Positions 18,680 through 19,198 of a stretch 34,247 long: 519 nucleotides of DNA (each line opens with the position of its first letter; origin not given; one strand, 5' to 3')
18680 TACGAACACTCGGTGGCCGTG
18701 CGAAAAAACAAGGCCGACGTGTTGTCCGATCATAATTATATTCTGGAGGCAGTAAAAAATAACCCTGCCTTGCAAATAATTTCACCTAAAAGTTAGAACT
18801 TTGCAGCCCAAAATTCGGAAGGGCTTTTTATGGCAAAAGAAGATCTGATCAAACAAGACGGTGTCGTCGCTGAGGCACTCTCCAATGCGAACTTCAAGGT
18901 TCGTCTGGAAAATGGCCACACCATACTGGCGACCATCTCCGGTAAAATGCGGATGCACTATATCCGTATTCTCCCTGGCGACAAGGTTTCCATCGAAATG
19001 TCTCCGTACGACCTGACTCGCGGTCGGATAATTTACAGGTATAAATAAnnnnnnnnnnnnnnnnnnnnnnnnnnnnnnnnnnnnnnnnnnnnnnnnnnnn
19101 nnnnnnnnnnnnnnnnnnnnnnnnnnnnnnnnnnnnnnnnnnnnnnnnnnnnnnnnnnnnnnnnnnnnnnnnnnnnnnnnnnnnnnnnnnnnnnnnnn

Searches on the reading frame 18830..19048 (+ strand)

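Call 12: search_protein_families(library=ncbifam, proteins=[window:18830-19048:+])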
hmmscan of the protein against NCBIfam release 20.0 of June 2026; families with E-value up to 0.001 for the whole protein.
window:18830-19048:+ (72 aa): 6 families
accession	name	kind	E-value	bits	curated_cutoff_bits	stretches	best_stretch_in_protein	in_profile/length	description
TIGR00008.1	infA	equivalog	6.2e-36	122.2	61.15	1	3-71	1-69/69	translation initiation factor IF-1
TIGR00523.1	eIF-1A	equivalog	2.8e-06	27.3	102.9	1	10-71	22-82/98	translation initiation factor eIF-1A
NF003084.0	PRK04012.1-3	subfamily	0.00011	21.9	91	1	11-71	26-86/104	translation initiation factor IF-1A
NF003086.0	PRK04012.2-2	equivalog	0.00013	21.8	202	1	11-71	29-89/116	translation initiation factor IF-1A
NF003083.0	PRK04012.1-2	subfamily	0.00057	19.7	130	1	11-72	20-80/94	translation initiation factor aIF-1A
NF003082.0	PRK04012.1-1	equivalog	0.00058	19.4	108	1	12-72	26-85/110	translation initiation factor aIF-1A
